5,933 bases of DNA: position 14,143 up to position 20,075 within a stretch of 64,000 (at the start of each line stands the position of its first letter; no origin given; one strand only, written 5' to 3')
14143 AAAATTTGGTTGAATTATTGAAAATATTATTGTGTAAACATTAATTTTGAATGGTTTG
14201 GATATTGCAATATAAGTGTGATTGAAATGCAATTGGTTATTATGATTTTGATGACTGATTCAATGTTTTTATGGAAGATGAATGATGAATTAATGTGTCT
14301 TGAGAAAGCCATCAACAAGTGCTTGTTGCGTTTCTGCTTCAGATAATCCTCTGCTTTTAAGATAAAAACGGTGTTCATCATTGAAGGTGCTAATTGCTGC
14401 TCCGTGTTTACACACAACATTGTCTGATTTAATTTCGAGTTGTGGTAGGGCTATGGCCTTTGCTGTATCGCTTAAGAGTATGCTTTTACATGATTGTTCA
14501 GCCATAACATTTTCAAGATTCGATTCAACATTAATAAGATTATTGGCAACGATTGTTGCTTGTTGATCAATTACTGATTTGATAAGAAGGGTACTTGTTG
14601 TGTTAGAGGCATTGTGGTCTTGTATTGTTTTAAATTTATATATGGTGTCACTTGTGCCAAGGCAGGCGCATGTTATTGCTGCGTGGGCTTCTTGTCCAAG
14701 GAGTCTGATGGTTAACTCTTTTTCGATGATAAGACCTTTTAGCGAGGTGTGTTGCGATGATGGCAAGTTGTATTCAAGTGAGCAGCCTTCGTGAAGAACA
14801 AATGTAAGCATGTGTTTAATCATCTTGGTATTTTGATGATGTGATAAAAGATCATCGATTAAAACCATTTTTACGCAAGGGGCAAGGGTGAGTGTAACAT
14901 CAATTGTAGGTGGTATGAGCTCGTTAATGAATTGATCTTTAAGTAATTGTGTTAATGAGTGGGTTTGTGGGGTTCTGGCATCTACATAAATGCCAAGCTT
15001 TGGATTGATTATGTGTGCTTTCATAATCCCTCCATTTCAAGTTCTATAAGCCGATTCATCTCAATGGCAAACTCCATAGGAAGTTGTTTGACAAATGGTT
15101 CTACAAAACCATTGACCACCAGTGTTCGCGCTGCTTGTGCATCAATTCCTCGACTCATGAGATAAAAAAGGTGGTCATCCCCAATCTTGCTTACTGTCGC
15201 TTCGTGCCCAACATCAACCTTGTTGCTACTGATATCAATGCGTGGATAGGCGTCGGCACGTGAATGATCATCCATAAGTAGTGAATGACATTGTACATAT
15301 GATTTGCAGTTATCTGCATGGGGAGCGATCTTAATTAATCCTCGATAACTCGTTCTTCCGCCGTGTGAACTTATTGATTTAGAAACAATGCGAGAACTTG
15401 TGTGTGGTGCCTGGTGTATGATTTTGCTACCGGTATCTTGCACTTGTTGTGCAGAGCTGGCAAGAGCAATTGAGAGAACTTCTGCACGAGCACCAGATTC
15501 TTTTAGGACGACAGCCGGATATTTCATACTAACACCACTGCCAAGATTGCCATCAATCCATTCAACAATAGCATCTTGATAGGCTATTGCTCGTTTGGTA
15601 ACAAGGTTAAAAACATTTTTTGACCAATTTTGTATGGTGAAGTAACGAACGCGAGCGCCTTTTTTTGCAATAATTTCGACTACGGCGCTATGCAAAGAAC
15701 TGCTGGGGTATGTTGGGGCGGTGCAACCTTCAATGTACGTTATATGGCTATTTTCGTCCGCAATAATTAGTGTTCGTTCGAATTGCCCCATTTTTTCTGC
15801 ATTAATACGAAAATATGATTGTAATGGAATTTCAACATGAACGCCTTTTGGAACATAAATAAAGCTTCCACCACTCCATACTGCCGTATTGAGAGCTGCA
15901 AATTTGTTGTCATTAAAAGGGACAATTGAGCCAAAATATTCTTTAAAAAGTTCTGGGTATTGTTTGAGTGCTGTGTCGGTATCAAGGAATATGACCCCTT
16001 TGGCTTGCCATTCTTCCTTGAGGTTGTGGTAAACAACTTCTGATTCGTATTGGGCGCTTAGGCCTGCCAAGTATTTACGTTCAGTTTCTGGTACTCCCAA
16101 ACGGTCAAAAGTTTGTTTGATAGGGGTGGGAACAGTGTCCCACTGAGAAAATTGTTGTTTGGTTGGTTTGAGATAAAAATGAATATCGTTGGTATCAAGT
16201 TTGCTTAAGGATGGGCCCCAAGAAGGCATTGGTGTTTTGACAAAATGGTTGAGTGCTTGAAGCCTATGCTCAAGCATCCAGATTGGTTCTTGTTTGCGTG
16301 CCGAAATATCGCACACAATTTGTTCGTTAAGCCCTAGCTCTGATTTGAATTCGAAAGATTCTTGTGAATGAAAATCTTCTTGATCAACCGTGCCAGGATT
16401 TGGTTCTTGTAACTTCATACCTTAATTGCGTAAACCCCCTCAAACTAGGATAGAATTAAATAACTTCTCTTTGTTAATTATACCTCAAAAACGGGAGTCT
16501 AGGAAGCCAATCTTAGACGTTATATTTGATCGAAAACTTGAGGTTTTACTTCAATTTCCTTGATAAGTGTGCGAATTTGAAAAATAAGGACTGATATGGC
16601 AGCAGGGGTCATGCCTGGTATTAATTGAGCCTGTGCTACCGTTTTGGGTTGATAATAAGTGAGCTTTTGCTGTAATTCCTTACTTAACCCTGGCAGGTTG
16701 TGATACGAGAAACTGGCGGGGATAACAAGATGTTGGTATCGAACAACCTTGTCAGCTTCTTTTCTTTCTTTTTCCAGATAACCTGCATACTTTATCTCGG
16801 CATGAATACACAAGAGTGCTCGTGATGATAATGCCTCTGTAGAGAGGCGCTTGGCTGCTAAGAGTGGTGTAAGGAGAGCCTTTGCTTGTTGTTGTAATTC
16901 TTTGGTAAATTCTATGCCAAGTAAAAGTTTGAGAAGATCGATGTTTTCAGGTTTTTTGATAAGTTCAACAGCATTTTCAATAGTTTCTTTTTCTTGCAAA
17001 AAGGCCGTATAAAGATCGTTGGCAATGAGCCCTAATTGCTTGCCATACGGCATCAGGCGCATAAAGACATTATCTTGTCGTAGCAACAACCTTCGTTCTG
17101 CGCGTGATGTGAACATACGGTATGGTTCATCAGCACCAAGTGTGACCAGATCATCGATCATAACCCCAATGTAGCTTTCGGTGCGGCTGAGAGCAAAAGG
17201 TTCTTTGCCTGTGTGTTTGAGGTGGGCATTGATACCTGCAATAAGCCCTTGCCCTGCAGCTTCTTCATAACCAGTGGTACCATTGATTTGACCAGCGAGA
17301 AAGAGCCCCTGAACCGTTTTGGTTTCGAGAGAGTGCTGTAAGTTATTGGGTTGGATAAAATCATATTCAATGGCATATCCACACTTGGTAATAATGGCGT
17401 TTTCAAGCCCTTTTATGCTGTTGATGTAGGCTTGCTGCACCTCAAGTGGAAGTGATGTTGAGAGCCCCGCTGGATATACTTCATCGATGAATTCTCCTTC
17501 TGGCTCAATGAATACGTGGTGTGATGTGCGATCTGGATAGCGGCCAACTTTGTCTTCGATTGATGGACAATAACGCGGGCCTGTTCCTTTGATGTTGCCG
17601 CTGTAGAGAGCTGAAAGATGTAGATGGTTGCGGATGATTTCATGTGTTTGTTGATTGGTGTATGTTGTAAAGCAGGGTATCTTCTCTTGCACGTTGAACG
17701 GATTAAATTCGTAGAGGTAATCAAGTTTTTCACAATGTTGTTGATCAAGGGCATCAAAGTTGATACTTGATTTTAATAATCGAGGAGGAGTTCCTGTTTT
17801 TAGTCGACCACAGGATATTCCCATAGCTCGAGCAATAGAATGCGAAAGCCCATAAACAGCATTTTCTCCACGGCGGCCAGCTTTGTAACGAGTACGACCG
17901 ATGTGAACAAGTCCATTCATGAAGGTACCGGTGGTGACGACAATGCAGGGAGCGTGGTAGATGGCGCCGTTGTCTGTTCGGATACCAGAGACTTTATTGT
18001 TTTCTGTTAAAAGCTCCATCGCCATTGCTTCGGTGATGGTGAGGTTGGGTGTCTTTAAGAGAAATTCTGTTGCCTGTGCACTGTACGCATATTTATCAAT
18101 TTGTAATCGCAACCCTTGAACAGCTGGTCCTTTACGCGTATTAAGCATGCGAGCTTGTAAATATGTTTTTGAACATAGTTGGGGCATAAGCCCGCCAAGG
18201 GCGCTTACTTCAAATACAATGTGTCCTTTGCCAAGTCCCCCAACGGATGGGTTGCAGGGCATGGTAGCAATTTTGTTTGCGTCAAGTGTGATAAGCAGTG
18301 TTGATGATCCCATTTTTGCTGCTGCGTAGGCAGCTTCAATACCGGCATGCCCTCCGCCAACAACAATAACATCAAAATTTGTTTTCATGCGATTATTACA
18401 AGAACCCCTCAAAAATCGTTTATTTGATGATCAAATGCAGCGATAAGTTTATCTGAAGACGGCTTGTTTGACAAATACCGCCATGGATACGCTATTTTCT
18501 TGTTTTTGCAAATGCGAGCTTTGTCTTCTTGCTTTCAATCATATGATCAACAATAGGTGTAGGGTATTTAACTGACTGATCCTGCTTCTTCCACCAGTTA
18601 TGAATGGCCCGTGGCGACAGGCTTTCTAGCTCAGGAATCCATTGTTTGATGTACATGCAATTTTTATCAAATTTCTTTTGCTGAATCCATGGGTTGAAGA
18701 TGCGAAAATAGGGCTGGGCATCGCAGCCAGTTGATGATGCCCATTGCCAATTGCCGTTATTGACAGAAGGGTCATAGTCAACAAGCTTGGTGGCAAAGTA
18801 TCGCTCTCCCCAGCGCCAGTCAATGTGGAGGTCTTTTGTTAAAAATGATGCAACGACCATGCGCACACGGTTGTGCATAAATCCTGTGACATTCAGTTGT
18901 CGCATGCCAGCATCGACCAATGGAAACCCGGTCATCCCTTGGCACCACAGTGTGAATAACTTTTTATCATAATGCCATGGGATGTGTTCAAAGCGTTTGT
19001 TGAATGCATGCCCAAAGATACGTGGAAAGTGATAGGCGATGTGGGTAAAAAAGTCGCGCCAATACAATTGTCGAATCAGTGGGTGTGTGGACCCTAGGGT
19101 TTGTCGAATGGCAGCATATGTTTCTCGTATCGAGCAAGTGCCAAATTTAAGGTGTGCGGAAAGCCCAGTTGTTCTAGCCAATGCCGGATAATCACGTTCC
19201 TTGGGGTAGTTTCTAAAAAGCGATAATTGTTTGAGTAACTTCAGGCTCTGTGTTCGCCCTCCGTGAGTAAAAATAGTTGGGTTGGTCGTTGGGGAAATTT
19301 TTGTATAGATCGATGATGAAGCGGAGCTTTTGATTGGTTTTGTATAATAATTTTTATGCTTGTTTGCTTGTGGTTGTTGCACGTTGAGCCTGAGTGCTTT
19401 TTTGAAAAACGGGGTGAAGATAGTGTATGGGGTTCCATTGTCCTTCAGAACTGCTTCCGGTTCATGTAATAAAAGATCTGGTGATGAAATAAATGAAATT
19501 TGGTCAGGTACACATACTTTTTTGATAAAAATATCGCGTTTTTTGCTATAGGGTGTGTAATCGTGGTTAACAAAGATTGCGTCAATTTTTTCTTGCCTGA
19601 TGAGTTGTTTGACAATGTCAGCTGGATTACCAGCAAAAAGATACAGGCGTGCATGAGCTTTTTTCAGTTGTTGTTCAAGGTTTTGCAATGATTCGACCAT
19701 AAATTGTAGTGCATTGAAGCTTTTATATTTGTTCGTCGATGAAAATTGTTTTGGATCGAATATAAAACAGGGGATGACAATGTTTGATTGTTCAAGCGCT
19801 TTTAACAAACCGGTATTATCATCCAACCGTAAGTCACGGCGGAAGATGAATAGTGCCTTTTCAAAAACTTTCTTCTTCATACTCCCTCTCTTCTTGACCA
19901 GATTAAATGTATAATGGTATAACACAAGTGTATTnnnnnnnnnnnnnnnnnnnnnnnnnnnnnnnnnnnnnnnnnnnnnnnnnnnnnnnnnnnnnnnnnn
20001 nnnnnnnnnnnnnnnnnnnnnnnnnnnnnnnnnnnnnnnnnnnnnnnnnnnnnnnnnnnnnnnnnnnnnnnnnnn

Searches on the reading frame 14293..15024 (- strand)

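Call 57: search_protein_families(library=pfam, proteins=[window:14293-15024:-], max_evalue=0.01)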
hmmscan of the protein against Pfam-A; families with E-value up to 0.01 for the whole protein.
window:14293-15024:- (244 aa): 1 family
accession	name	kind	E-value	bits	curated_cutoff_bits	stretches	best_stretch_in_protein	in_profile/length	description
PF01458.23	SUFBD_core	-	1.4e-37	129.8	27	1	92-240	84-232/232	SUF system FeS cluster assembly, SufBD core domain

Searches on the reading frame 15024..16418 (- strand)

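Call 55: search_protein_families(library=pfam, proteins=[window:15024-16418:-])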
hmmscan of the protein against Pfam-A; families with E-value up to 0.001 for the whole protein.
window:15024-16418:- (465 aa): 2 families
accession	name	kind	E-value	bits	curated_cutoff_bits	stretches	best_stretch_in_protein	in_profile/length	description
PF01458.23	SUFBD_core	-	1.2e-83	280.6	27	1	203-438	1-232/232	SUF system FeS cluster assembly, SufBD core domain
PF19295.5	SufBD_N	-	3.8e-11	43.4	23.5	1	131-200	102-171/172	SufBD protein N-terminal region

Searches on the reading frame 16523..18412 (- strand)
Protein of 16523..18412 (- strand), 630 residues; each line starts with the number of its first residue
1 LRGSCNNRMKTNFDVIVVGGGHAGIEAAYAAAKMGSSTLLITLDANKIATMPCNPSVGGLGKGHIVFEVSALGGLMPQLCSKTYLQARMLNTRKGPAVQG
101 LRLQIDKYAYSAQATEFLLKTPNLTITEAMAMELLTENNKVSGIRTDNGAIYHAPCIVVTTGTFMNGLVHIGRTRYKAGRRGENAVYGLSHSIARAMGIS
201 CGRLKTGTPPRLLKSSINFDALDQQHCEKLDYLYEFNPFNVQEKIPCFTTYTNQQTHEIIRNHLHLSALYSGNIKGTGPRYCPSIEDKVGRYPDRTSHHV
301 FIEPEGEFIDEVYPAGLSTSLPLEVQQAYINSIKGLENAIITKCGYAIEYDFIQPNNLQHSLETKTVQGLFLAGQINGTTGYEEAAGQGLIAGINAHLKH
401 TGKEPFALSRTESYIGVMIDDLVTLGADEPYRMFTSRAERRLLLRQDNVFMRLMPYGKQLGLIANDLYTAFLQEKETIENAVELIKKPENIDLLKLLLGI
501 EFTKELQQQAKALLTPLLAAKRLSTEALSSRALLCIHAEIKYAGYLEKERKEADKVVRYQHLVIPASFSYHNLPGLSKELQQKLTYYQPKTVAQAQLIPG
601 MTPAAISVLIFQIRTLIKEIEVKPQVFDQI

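Call 55: search_protein_families(library=pfam, proteins=[window:16523-18412:-])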
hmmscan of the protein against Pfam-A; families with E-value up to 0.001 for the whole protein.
window:16523-18412:- (630 aa): 7 families
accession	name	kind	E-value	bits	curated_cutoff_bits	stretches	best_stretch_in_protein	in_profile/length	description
PF01134.28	GIDA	-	3.2e-151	504.3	22.1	1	14-404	1-391/391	Glucose inhibited division protein A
PF13932.14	SAM_GIDA_C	-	8.6e-19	67.6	27.1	1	555-610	2-57/57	tRNA modifying enzyme MnmG/GidA C-terminal helical bundle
PF12831.13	FAD_oxidored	-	1.3e-08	35.1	27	1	14-184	1-165/416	FAD dependent oxidoreductase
PF07992.20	Pyr_redox_2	-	3.5e-06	27.1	26.1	1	13-163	1-109/291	Pyridine nucleotide-disulphide oxidoreductase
PF00890.30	FAD_binding_2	-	0.0001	22.1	20.4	1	14-46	1-33/414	FAD binding domain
PF13738.12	Pyr_redox_3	-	0.0003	20.6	30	0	16-41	1-26/305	Pyridine nucleotide-disulphide oxidoreductase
PF03486.20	HI0933_like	-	0.00038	20.4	50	0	14-42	2-30/244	HI0933-like protein Rossmann domain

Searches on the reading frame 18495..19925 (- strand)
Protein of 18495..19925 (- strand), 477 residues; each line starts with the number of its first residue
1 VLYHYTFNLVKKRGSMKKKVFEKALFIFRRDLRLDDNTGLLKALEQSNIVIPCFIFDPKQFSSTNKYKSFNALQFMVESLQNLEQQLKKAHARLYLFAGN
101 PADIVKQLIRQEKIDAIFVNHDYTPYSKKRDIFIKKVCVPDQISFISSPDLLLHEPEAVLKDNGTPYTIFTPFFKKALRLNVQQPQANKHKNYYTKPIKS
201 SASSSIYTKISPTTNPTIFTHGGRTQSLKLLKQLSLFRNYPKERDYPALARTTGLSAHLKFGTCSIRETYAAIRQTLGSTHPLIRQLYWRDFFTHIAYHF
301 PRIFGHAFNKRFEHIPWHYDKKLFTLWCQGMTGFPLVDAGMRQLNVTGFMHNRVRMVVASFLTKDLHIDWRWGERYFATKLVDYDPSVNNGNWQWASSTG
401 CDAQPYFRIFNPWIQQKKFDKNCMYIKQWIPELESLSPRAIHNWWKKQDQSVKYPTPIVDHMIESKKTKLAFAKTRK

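Call 55: search_protein_families(library=pfam, proteins=[window:18495-19925:-])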
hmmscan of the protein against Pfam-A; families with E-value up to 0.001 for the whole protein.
window:18495-19925:- (477 aa): 2 families
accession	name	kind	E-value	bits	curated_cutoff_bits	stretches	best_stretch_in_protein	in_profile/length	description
PF03441.19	FAD_binding_7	-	1.3e-79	266.8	27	1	284-471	2-200/203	FAD binding domain of DNA photolyase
PF00875.24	DNA_photolyase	-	1.1e-40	139.7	26.6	1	25-179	2-154/164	DNA photolyase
